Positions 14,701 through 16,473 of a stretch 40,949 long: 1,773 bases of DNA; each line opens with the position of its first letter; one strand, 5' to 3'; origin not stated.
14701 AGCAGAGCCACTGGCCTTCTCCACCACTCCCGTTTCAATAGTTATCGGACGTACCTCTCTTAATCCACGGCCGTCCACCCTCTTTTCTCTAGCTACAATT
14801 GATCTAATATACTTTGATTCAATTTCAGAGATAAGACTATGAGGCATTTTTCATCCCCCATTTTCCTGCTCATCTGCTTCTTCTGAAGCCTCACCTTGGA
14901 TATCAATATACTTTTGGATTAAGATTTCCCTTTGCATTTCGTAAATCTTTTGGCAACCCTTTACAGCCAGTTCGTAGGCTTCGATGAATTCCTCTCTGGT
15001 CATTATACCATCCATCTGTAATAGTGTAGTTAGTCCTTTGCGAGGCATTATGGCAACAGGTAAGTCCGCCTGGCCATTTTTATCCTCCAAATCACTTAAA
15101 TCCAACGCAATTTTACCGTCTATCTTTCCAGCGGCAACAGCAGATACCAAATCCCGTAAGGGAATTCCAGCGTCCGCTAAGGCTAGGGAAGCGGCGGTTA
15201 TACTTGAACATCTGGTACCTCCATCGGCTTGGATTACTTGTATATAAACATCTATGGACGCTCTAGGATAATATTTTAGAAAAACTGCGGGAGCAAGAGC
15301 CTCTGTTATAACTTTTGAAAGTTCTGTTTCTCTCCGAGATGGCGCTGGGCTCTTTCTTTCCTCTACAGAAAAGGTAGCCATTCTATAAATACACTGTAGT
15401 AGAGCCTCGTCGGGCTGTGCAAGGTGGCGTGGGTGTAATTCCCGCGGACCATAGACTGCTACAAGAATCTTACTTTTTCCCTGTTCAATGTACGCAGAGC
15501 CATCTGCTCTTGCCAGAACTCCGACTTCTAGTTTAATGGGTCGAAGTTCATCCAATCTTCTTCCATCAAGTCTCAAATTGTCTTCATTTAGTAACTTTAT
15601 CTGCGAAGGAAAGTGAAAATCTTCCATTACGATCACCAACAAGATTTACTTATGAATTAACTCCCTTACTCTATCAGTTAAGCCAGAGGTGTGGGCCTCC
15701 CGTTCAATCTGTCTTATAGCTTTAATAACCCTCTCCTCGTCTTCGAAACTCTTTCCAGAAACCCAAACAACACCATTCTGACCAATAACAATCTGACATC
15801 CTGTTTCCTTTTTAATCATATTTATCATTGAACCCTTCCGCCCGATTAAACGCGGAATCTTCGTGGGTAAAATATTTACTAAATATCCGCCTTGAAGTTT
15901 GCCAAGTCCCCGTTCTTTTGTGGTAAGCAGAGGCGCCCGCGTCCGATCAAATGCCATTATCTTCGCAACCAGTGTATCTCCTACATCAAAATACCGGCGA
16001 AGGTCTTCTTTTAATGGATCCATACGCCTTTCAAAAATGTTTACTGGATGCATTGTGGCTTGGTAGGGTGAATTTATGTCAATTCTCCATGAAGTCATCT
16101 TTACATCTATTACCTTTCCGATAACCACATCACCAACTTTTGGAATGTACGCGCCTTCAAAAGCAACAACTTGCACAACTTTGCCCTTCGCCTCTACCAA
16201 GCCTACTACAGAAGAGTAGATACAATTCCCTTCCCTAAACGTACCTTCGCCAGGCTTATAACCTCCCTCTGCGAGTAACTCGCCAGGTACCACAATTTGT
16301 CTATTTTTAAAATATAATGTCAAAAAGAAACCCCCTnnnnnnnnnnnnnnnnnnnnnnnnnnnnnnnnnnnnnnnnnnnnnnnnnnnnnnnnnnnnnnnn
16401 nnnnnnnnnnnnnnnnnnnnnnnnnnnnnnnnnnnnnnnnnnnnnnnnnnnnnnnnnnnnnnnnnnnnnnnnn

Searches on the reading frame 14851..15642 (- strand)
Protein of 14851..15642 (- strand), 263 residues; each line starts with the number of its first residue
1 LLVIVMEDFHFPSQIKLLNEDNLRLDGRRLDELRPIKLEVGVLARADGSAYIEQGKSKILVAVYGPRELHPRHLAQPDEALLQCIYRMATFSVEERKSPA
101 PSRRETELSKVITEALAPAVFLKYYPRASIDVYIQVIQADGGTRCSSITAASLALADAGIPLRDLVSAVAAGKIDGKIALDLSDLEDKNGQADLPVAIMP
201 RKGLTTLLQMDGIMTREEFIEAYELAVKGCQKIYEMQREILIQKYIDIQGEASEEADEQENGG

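Call 65: search_protein_families(library=pfam, proteins=[window:14851-15642:-], max_evalue=0.001)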
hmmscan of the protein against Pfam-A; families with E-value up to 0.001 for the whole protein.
window:14851-15642:- (263 aa): 2 families
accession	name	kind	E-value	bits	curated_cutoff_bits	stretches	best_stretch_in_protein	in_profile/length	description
PF01138.27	RNase_PH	-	2.6e-37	128.6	25.5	1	32-161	1-130/130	3' exoribonuclease family, domain 1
PF03725.20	RNase_PH_C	-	1.2e-14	54.4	20.8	1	164-229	1-67/67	3' exoribonuclease family, domain 2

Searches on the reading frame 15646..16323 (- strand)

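Call 65: search_protein_families(library=pfam, proteins=[window:15646-16323:-], max_evalue=0.001)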
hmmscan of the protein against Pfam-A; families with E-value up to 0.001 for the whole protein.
window:15646-16323:- (225 aa): 6 families
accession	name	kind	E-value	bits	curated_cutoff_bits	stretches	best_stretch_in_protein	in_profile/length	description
PF22625.2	ECR1_N_2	-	1.2e-14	54.3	27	1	8-54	1-49/51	Exosome RNA binding protein RRP4 N-terminal domain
PF21266.3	RRP4_S1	-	1.9e-11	44.4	27.3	1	59-122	2-71/73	RRP4, S1 domain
PF15985.11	KH_6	-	1.1e-09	38.9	27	1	146-191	1-44/47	KH domain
PF14382.12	ECR1_N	-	1.6e-09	37.8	27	1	10-44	1-36/38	Exosome complex exonuclease RRP4 N-terminal region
PF00013.35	KH_1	-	1.8e-09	37.7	21.5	1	152-204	7-65/66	KH domain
PF21262.3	RRP40_S1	-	1.5e-05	25.3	27.1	1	59-131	1-68/83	Exosome complex component RRP40, S1 domain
